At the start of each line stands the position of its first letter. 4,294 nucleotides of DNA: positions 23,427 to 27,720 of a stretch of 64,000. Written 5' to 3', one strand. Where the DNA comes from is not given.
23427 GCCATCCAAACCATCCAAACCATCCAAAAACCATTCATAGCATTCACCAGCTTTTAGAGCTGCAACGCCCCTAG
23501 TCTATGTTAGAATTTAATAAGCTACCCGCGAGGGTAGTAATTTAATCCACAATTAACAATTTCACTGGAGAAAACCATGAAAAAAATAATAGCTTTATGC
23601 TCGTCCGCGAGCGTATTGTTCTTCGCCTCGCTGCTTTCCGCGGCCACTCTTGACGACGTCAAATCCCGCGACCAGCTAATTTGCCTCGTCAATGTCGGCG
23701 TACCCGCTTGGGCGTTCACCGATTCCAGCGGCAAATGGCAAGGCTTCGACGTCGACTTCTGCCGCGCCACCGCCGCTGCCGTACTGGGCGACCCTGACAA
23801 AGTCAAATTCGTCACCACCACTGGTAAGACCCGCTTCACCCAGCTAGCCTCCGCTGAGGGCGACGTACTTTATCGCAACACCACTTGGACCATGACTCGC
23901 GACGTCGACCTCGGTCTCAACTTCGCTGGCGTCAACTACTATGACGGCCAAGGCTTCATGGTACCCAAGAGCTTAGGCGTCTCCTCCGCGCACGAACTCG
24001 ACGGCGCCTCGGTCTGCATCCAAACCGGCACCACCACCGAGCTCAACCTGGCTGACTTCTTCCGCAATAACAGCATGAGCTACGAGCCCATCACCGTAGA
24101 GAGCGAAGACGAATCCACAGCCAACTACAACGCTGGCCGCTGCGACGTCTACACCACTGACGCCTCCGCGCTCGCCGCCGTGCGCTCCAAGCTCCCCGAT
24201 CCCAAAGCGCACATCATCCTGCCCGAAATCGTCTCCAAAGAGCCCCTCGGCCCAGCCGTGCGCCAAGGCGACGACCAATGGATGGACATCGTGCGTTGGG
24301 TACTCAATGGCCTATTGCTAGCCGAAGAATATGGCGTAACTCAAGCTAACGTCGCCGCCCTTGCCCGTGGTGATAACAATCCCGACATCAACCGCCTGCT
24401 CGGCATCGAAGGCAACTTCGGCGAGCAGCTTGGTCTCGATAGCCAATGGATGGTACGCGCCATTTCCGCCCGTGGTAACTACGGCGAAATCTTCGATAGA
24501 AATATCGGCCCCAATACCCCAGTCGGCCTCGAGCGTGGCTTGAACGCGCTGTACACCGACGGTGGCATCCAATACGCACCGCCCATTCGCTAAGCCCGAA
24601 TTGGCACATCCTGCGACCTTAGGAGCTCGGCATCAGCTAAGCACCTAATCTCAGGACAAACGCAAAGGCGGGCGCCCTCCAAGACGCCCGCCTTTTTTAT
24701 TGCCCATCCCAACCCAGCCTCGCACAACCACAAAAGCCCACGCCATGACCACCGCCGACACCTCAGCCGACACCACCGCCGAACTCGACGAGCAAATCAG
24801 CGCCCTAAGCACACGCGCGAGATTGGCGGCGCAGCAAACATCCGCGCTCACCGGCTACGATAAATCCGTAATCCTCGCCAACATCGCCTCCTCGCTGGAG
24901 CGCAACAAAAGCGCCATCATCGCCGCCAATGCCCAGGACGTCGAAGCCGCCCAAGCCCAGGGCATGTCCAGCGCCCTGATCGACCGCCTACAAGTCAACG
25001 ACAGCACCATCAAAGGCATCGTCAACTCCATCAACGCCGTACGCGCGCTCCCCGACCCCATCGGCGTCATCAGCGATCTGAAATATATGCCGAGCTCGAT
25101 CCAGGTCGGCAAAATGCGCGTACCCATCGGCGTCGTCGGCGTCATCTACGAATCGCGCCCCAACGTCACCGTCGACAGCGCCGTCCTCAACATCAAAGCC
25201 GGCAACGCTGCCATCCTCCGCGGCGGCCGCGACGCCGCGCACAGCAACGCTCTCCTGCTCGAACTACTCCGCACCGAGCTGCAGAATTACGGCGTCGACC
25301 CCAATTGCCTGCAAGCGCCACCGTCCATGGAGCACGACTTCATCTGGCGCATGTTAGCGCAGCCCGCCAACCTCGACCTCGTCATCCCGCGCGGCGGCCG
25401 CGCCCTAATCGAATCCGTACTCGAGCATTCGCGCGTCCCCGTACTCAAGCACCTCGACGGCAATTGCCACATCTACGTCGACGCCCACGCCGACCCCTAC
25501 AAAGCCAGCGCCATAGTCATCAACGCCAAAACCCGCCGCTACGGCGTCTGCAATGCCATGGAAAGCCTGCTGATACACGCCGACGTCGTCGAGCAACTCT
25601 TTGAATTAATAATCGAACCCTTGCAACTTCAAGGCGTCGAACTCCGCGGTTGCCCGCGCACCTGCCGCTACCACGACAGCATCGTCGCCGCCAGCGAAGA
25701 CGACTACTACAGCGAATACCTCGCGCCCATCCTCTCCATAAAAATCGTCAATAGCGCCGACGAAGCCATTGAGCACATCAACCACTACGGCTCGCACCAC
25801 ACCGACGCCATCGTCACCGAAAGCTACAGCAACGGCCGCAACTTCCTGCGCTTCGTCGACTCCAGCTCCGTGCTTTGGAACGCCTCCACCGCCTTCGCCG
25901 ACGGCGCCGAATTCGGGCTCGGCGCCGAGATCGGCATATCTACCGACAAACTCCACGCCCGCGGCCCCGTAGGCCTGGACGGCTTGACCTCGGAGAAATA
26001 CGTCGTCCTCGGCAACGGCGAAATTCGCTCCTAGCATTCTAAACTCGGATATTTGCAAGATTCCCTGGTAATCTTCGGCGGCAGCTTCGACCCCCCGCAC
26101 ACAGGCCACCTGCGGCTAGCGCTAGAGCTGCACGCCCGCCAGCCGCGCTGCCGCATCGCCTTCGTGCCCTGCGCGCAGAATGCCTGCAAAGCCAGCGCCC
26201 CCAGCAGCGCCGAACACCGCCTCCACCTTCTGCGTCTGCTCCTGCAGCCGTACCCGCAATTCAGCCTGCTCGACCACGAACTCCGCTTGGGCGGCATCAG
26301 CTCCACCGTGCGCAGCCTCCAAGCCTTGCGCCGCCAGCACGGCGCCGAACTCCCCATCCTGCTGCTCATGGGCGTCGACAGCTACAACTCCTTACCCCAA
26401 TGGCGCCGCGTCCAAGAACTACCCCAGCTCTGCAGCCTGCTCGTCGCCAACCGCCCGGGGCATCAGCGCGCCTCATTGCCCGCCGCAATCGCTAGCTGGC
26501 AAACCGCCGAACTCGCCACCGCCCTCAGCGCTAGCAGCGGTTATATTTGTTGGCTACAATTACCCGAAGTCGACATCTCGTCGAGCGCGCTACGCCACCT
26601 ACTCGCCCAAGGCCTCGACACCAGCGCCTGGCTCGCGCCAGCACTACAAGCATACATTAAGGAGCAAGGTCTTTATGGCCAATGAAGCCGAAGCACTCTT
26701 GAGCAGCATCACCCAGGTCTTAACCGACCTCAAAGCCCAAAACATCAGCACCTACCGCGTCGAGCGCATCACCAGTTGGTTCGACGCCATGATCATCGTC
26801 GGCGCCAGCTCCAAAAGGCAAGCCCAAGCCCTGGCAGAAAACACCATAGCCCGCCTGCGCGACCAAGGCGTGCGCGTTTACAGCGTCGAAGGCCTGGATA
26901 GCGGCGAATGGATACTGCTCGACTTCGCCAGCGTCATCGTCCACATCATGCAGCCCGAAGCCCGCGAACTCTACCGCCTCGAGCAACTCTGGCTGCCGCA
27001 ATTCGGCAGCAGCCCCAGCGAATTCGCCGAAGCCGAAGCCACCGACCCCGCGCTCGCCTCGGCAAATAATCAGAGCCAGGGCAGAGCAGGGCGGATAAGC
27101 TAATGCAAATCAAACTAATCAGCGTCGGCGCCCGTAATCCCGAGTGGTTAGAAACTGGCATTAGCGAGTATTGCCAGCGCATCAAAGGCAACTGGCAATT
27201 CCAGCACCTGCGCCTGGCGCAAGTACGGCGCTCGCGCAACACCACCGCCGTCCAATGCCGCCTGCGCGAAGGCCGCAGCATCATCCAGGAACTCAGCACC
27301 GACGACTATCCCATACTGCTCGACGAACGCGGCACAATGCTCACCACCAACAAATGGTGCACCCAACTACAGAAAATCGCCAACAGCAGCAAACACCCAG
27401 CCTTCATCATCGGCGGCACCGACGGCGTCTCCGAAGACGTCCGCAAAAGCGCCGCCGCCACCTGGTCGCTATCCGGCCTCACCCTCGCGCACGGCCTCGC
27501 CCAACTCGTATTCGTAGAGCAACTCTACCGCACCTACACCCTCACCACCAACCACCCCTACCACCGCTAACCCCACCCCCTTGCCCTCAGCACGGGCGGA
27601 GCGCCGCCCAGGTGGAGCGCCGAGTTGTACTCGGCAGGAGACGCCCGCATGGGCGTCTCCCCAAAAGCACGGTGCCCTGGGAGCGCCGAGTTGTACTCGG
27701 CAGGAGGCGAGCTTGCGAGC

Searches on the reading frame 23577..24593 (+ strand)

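Call 11: search_protein_families(library=pfam, proteins=[window:23577-24593:+], max_evalue=0.001)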
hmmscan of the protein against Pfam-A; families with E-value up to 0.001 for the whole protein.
window:23577-24593:+ (338 aa): 1 family
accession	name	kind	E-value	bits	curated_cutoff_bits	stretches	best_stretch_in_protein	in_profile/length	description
PF00497.25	SBP_bac_3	-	2.1e-11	44.1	26.4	1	37-246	4-116/132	Bacterial extracellular solute-binding proteins, family 3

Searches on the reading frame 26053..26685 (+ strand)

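Call 11: search_protein_families(library=pfam, proteins=[window:26053-26685:+], max_evalue=0.001)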
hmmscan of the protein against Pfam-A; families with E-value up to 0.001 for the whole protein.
window:26053-26685:+ (210 aa): 1 family
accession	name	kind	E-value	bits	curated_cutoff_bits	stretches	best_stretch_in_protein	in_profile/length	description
PF01467.32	CTP_transf_like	-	5.1e-17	62.8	21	1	7-182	1-132/133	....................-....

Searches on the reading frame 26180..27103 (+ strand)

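Call 11: search_protein_families(library=pfam, proteins=[window:26180-27103:+], max_evalue=0.001)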
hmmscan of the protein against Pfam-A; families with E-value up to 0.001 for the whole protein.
window:26180-27103:+ (307 aa): 1 family
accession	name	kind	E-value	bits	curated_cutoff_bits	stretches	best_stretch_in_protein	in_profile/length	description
PF02410.21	RsfS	-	4.7e-27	94.5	21.6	1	176-271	2-98/98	Ribosomal silencing factor during starvation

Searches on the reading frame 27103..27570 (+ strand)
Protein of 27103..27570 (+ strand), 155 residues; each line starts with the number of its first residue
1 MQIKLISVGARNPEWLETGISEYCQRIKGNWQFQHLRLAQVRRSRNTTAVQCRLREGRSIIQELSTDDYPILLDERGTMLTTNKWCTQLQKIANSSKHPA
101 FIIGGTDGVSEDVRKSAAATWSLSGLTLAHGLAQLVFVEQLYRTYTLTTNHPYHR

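Call 11: search_protein_families(library=pfam, proteins=[window:27103-27570:+], max_evalue=0.001)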
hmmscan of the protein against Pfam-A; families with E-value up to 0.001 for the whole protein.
window:27103-27570:+ (155 aa): 1 family
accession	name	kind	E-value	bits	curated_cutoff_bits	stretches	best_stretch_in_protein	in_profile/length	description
PF02590.22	SPOUT_MTase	-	2.8e-41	141.5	27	1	1-154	1-154/154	Predicted SPOUT methyltransferase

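Call 19: find_encoding_contigs(protein=window:27103-27570:+, flank=10000, max_places=10)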
Protein window:27103-27570:+ (155 aa): no gene with exactly this product is on record in the collection.

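Call 22: find_related_loci(query=window:27103-27570:+, collection=genome_contigs, flank=10000)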
Query window:27103-27570:+ (155 aa) in genome_contigs; peptide patterns used: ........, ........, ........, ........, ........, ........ (x = any residue, [..] = any of these).
284 stretches matched a pattern; 46 encode a relative of the query (tblastn E <= 1e-3); 46 distinct loci.
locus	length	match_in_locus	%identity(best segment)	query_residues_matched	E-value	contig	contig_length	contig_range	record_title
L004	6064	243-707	35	1-155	8e-32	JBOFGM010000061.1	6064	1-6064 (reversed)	MAG: Iodobacter sp. isolate WFFMC_MAG_072 k139_45577_flag=1_multi=5.0000_len=6064, whole genome shotgun sequence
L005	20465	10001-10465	35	1-155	1e-30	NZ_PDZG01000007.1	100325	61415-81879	Iodobacter sp. BJB302 NODE_7_length_100325_cov_47.826264, whole genome shotgun sequence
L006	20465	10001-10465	38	1-155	2e-31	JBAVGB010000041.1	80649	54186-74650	MAG: Gallionella sp. isolate MFD06949_ilm_asm_bin1 k127_115755, whole genome shotgun sequence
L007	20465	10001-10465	35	1-155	1e-30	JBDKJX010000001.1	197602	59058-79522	MAG: Pseudomonadota bacterium isolate gunnisonriver_2019_sw_WHONDRS-S19S_0062_A_bin.16 scaffold_0000010, whole genome sh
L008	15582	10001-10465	35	1-155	1e-30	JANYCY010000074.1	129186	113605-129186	MAG: Janthinobacterium sp. isolate 336R_metabinner_3 336R_k141_458497, whole genome shotgun sequence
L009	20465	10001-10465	35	1-155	9e-31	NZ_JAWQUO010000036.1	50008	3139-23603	Iodobacter sp. CM08 contig36, whole genome shotgun sequence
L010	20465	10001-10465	35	1-155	1e-30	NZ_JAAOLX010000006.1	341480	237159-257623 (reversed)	Iodobacter violaceini strain HSC-16F04 NODE_6_length_341480_cov_35.986026, whole genome shotgun sequence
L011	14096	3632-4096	35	1-155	1e-30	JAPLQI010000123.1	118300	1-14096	MAG: Proteobacteria bacterium isolate LacPavin_0419_WC53_MAG_48_21 LacPavin_0419_WC53_scaffold_178571, whole genome shot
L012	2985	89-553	34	1-155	8e-31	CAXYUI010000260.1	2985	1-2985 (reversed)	MAG: uncultured Formivibrio sp. isolate ERR13598968_binner13_Refined_1 genome assembly, contig: ERZ24875775.10476, whole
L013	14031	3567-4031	35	1-155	1e-30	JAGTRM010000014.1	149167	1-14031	MAG: Proteobacteria bacterium isolate CTSoil_114 scaffold_83, whole genome shotgun sequence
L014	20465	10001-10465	35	1-155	3e-30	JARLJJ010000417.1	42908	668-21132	MAG: Formivibrio sp. isolate MAG_CA269 MetaCoAG_Bin_269_Anoxic_k141_1545553, whole genome shotgun sequence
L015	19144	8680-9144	35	1-155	6e-30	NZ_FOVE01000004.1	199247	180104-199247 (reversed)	Formivibrio citricus strain DSM 6150, whole genome shotgun sequence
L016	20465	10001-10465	36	1-155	1e-29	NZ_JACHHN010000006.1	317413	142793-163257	Silvimonas terrae strain DSM 18233 Ga0415246_06, whole genome shotgun sequence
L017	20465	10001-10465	35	1-155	1e-29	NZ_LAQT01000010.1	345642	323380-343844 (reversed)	Amantichitinum ursilacus strain IGB-41 contig10, whole genome shotgun sequence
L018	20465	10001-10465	35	1-155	6e-29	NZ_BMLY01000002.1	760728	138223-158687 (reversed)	Silvimonas amylolytica strain CGMCC 1.8860 sequence02, whole genome shotgun sequence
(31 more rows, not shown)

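Call 60: find_homologous_proteins(query=window:27103-27570:+, max_evalue=1e-40)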
Query window:27103-27570:+ (155 aa): 6 proteins with E <= 1e-40 among 357 candidates.
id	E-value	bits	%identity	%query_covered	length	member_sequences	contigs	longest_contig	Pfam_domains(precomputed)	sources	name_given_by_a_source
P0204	6.3e-97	339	97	100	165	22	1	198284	PF02590.23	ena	-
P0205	9.4e-83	293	81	100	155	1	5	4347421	PF02590.23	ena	-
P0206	6.6e-79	281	80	100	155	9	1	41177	PF02590.23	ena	-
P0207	2.2e-78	279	78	100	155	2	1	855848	PF02590.23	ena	-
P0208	7.2e-59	216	58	100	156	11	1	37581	PF02590.23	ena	-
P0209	1.8e-55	205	59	100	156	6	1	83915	PF02590.23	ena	-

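Call 61: find_encoding_contigs(protein=P0204, flank=10000, max_places=6)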
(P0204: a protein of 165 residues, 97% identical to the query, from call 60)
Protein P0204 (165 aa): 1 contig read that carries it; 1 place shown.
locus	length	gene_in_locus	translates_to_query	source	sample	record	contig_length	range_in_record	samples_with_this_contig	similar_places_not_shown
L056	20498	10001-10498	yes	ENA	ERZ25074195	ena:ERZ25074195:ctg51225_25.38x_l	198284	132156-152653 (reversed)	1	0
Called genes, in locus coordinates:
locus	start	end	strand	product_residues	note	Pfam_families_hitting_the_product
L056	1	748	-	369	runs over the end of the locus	PF00528:BPD_transp_1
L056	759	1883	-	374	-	PF00528:BPD_transp_1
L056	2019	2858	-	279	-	PF00950:ABC-3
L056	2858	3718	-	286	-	PF00005:ABC_tran, PF13304:AAA_21 (weak)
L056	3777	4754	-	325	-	PF08240:ADH_N, PF00107:ADH_zinc_N, PF13602:ADH_zinc_N_2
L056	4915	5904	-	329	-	PF17827:PrmC_N, PF05175:MTS, PF13489:Methyltransf_23 (weak), PF06325:PrmA (faint), PF08241:Methyltransf_11 (weak), PF08242:Methyltransf_12 (weak), PF13649:Methyltransf_25, PF13847:Methyltransf_31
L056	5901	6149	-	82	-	-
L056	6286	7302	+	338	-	PF00497:SBP_bac_3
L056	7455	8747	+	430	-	PF00171:Aldedh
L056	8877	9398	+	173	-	PF01467:CTP_transf_like (weak)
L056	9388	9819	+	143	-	PF02410:RsfS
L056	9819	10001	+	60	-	-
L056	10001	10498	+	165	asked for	PF02590:SPOUT_MTase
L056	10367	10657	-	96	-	-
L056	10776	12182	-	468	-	PF03951:Gln-synt_N, PF00120:Gln-synt_C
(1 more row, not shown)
